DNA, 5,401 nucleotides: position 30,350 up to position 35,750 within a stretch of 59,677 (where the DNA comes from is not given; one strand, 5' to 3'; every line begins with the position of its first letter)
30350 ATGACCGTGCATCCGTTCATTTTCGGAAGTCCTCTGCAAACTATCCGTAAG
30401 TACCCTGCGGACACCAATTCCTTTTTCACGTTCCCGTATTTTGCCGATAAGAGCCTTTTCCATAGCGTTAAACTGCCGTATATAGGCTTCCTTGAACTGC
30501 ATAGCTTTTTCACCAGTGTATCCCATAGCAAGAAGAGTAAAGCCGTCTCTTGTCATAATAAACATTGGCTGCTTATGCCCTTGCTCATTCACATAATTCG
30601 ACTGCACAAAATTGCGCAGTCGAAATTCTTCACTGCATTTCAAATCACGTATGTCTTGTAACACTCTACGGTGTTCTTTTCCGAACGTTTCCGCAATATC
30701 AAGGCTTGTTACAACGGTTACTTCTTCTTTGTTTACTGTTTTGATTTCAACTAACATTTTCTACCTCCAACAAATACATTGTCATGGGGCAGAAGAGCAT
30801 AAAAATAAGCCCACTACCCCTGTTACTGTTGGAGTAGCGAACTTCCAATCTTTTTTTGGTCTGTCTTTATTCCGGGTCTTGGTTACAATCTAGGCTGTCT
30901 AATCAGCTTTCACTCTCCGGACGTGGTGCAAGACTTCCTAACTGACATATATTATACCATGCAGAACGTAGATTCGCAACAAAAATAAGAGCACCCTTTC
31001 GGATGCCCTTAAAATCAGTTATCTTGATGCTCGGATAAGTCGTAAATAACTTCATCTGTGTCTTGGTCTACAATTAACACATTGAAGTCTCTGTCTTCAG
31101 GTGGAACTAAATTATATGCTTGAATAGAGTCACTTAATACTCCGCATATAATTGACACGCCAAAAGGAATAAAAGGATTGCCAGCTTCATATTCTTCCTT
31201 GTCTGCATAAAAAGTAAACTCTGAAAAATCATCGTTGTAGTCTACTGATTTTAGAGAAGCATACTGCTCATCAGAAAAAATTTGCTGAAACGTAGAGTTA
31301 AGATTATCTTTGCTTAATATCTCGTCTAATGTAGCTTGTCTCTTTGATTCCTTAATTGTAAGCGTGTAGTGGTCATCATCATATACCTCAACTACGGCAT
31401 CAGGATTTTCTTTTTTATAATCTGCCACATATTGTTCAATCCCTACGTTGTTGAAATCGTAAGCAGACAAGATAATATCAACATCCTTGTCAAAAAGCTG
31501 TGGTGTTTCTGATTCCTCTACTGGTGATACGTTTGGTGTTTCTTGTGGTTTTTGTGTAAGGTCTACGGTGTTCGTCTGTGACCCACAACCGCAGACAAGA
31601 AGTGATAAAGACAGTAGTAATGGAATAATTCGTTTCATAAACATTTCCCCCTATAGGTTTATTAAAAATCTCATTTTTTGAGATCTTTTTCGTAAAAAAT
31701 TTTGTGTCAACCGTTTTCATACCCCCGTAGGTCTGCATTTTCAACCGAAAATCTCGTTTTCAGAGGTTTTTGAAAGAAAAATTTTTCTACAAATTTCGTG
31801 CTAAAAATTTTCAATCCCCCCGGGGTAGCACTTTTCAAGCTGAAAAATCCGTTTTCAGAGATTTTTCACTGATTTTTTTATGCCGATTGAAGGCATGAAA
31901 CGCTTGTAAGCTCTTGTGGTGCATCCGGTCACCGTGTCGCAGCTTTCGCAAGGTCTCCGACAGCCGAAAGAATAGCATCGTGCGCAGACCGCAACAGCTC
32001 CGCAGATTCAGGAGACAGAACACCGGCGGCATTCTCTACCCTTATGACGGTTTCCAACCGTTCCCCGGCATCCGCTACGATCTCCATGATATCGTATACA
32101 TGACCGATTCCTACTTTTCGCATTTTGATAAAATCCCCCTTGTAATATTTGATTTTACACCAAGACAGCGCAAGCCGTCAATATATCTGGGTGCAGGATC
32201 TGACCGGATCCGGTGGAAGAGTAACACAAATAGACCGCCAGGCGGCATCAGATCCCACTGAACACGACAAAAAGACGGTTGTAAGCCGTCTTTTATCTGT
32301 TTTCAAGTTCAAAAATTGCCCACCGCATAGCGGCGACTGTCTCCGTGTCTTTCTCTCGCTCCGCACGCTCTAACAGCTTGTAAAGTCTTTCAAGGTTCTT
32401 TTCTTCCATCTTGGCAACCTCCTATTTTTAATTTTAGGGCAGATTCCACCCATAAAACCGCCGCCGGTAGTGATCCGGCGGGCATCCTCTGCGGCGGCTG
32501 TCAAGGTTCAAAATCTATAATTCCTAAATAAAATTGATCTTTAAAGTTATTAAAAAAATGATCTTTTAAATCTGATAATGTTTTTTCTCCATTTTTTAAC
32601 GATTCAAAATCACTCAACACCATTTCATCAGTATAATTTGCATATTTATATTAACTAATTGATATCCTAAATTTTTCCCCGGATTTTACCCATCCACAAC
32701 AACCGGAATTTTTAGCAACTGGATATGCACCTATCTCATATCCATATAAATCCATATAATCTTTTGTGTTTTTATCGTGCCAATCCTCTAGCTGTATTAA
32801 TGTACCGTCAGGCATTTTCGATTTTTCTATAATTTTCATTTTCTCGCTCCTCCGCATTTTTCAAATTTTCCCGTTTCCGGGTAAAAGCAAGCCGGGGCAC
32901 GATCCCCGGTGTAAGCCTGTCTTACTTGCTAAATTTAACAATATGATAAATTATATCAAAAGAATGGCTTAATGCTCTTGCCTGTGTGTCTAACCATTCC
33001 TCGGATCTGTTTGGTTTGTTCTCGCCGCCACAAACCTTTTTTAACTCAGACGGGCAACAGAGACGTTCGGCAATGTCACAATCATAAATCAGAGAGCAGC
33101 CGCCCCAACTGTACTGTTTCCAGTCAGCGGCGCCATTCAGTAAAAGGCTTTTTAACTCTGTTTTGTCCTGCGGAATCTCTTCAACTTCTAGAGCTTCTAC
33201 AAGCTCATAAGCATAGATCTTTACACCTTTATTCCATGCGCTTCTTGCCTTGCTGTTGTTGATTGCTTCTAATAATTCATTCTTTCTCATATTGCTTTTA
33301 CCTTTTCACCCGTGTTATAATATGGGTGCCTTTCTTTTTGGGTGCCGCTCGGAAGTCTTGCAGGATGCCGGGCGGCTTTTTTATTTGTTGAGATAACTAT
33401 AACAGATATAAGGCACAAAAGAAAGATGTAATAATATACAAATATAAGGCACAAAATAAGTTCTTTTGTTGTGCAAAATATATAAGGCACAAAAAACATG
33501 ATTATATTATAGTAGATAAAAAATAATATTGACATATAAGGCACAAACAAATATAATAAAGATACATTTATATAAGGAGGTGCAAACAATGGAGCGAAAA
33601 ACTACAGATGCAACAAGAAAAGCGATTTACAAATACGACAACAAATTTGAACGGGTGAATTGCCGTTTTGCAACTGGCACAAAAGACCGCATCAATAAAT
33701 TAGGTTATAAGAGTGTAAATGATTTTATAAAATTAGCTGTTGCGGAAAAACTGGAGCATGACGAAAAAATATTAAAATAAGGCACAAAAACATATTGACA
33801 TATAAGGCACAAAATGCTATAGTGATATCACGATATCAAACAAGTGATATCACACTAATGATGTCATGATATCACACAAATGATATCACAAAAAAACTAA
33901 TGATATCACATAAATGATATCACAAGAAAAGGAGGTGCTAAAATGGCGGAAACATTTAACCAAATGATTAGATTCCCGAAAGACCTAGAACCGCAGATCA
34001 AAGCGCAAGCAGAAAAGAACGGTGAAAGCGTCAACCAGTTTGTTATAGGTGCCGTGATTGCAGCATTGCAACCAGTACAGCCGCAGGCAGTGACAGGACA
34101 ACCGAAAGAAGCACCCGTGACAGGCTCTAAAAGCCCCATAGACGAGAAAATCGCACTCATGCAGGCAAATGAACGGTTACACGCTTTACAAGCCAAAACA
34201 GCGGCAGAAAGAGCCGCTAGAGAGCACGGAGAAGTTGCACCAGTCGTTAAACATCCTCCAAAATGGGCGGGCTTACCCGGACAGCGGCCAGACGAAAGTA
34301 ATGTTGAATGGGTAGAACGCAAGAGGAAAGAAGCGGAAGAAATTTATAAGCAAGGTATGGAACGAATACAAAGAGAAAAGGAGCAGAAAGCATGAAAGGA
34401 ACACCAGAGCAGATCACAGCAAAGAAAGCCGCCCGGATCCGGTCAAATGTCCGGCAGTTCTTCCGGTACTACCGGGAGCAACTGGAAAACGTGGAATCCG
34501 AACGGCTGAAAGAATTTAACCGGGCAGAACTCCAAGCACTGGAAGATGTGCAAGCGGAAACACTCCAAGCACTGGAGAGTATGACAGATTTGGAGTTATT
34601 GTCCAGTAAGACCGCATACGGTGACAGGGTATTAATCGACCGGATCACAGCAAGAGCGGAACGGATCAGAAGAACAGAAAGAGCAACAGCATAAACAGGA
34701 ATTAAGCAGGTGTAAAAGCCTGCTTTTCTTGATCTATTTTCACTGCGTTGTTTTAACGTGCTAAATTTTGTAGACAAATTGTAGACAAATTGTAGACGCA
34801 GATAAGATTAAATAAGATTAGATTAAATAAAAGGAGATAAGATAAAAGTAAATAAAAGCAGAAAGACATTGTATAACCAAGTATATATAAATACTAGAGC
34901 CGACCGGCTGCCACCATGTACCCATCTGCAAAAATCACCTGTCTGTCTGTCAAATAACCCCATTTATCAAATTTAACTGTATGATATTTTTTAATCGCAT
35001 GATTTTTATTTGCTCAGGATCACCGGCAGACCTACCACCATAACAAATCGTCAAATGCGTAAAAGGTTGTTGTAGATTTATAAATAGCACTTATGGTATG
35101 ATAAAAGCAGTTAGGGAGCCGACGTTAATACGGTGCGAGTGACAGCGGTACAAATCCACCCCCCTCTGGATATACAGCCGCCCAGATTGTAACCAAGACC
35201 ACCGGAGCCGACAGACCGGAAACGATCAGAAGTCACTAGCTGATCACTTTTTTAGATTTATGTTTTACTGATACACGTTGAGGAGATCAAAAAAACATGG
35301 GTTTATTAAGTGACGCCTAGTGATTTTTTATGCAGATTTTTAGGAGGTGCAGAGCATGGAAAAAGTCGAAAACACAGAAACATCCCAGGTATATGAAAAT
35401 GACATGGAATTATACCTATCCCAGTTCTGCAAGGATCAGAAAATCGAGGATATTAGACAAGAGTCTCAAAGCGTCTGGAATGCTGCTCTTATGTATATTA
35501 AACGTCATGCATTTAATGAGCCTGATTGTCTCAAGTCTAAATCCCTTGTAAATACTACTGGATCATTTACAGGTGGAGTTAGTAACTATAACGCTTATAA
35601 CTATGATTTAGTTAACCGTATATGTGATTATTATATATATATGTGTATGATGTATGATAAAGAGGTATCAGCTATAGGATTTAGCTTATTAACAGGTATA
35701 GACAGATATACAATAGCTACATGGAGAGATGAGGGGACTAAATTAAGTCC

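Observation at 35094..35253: Paralogous promoter / structured leader RNA / terminator module in front of the late (terminase) operon, with compensatory base changes relative to a second copy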

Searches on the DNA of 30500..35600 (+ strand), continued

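Call 49: search_with_rna_model(model_id=R1, source=L202, filters=off, max_evalue=5)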
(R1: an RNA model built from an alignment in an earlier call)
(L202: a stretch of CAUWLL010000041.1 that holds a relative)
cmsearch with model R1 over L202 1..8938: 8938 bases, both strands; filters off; matches with E-value up to 5: 10.
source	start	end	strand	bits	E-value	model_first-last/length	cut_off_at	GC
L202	8108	8166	-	8.1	1.2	1-126/126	no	0.36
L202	378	435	+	7.2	2.1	1-126/126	no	0.36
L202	2877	2969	+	6.9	2.4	1-126/126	no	0.37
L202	5323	5361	+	6.7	2.6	1-126/126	no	0.26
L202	7684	7736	-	6.6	2.8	1-126/126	no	0.3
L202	7113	7143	+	6.4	3.2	1-126/126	no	0.29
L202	1781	1815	+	6.1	3.6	1-126/126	no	0.37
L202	5447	5521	+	5.7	4.4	1-126/126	no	0.33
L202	5871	5901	+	5.6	4.6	1-126/126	no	0.39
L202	8164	8231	+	5.6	4.7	1-126/126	no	0.5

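Call 54: search_with_rna_model(model_id=R1, sources=[L203, L204, L205], filters=off, max_evalue=1, show_alignments=6)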
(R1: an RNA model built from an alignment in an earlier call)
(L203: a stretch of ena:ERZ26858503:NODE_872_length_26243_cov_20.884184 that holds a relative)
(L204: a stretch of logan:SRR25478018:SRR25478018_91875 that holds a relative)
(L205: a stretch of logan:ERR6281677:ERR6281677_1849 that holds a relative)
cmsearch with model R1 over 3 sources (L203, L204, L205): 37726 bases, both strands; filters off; matches with E-value up to 1: 4.
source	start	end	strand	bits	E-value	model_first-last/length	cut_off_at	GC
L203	1893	2014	+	105.5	3.4e-22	1-126/126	no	0.57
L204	3716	3804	-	31.7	2.2e-05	1-126/126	no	0.47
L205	7755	7858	+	19.5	0.014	1-126/126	no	0.56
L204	7756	7859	+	16.4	0.069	1-126/126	no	0.56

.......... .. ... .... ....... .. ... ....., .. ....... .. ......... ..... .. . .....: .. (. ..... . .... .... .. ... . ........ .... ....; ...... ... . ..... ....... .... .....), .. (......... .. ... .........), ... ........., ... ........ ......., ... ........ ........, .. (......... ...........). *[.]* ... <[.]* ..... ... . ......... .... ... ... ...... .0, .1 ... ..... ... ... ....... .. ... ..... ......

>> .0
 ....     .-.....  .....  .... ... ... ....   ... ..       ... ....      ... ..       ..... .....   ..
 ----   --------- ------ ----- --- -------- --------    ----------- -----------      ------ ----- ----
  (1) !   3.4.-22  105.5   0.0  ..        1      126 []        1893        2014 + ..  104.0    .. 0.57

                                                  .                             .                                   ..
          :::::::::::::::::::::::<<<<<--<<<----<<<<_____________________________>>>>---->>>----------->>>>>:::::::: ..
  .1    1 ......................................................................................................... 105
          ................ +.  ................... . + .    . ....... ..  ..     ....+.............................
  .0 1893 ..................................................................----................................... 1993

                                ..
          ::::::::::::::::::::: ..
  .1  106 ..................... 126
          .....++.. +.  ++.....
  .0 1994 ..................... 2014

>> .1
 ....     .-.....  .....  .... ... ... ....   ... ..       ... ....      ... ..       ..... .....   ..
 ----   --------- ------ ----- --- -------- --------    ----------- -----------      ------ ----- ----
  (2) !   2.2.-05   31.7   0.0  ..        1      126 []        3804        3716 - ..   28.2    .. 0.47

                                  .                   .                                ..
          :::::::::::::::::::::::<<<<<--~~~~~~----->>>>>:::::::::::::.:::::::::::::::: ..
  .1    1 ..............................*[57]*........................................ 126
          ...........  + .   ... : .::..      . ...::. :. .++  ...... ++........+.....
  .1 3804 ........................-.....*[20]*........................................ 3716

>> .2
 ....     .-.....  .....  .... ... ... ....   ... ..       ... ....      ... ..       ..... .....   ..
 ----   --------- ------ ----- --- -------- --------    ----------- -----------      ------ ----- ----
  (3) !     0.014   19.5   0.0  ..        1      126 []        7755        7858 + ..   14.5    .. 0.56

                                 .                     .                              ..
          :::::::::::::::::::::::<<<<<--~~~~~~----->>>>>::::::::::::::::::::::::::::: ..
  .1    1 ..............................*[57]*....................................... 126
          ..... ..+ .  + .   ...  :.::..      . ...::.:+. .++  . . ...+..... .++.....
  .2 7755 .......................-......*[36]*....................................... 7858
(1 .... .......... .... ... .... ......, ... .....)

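Call 64: search_with_rna_model(model_id=R1, sources=[L206, L207, L208], filters=off, max_evalue=1)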
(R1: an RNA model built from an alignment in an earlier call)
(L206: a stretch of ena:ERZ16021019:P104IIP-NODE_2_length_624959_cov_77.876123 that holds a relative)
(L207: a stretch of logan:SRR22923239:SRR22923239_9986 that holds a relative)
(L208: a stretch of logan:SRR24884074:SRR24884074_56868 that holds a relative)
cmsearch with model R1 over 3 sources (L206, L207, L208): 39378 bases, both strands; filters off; matches with E-value up to 1: 2.
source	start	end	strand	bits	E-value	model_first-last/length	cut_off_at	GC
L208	7760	7873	+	68.5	9.6e-14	1-126/126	no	0.5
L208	1514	1558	+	11.6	0.87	1-126/126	no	0.47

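Call 74: search_with_rna_model(model_id=R1, sources=[L137, L147, L155, L156, L151], filters=off, max_evalue=0.1, show_alignments=5)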
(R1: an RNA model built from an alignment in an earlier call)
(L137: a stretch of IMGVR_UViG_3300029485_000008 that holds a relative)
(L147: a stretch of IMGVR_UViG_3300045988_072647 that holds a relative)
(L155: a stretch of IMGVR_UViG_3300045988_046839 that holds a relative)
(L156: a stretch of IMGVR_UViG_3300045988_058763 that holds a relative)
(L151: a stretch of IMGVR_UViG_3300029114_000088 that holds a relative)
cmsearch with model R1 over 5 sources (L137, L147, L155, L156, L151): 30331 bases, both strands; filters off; matches with E-value up to 0.1: 5.
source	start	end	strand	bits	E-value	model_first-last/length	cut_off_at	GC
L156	2754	2879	+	151.7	8.1e-33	1-126/126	no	0.56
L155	2754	2879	+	150.1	1.8e-32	1-126/126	no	0.57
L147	2754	2879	+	148.1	5.2e-32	1-126/126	no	0.54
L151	643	768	+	148.1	5.2e-32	1-126/126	no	0.54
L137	2134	2261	+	145.3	2.3e-31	1-126/126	no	0.55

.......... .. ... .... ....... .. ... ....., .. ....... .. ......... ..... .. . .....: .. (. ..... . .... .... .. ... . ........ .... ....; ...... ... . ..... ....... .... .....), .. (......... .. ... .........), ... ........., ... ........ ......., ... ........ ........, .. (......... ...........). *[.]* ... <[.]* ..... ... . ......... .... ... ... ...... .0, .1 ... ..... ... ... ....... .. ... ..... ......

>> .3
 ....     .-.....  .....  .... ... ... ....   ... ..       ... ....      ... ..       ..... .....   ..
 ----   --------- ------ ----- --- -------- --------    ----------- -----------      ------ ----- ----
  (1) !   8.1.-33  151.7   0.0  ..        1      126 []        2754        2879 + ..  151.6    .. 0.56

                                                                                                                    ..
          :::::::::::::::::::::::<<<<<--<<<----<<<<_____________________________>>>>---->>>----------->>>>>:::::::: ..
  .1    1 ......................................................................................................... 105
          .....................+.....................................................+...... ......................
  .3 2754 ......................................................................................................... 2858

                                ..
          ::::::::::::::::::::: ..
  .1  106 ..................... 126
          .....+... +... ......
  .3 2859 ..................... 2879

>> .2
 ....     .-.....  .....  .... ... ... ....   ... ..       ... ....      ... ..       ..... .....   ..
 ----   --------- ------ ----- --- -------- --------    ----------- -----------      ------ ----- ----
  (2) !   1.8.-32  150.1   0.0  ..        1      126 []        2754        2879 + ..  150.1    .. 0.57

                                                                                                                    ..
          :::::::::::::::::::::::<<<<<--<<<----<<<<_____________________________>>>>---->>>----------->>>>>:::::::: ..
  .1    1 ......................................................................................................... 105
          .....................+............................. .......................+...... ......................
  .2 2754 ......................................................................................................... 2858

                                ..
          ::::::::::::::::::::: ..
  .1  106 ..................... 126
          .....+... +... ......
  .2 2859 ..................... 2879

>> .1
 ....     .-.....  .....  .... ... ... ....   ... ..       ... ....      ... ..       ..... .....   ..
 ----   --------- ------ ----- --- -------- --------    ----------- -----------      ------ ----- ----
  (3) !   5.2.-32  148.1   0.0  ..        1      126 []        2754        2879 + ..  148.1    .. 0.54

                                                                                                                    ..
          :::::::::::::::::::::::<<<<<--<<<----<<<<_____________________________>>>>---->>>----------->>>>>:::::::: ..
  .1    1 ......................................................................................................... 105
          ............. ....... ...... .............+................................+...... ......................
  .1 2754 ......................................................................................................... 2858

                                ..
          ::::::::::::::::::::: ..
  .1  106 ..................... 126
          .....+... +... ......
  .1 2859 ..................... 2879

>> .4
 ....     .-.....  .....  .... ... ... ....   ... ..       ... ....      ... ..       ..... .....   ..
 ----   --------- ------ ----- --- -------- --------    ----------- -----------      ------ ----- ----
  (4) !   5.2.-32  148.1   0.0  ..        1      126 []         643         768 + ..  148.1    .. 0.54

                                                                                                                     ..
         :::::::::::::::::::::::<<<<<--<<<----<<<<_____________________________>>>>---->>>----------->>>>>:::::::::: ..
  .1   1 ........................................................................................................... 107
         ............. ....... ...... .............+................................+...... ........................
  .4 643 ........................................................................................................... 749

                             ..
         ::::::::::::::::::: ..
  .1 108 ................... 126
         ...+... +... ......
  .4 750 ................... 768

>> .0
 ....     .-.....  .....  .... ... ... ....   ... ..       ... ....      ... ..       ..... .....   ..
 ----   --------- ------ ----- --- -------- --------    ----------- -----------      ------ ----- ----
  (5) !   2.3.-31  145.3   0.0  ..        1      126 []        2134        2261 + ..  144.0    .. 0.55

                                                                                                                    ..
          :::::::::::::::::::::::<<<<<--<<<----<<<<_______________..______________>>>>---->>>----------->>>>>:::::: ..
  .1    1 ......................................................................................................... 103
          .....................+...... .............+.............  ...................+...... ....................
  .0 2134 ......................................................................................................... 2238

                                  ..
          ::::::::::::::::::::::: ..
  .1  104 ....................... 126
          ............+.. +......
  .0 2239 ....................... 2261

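Call 109: build_rna_model(alignment_id=A7, structure=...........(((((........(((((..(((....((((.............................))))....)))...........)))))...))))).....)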
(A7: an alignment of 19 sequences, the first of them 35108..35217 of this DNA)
Model R2 built from alignment A7 (19 sequences, 111 columns); structure: as given.
model positions 104; base pairs 17; branch points 0; effective number of sequences 2.6; information 0.589 bits per position. Calibrated on 0.2 Mb of random sequence (short: E-values are rough).
structure used (alignment columns):
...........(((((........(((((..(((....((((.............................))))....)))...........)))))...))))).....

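Call 111: search_with_rna_model(model_id=R2, sources=[L198, L202, L204, L205, L206, L207, L208, L213, L214, L215], filters=off, max_evalue=1)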
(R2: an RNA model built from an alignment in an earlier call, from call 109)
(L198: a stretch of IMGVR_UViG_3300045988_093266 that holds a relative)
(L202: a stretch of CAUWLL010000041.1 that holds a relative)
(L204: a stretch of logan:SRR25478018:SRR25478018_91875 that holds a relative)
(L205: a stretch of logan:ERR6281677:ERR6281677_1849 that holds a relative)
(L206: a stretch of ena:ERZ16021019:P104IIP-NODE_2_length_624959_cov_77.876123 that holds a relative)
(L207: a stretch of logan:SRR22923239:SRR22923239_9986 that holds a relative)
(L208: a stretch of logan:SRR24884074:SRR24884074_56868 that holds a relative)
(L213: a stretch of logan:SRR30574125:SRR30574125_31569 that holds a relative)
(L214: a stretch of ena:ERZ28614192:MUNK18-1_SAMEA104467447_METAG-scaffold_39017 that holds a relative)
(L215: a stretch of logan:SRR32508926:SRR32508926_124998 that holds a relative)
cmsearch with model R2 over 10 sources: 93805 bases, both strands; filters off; matches with E-value up to 1: 5.
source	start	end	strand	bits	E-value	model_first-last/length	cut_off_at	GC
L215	740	836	+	82.1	2.2e-15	1-104/104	no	0.52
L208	7760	7857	+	73.1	1.8e-13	1-104/104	no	0.53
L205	7755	7842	+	44.9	1.9e-07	1-104/104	no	0.59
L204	7756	7843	+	42.3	6.6e-07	1-104/104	no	0.59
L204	3733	3804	-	41.6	9.7e-07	1-104/104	no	0.51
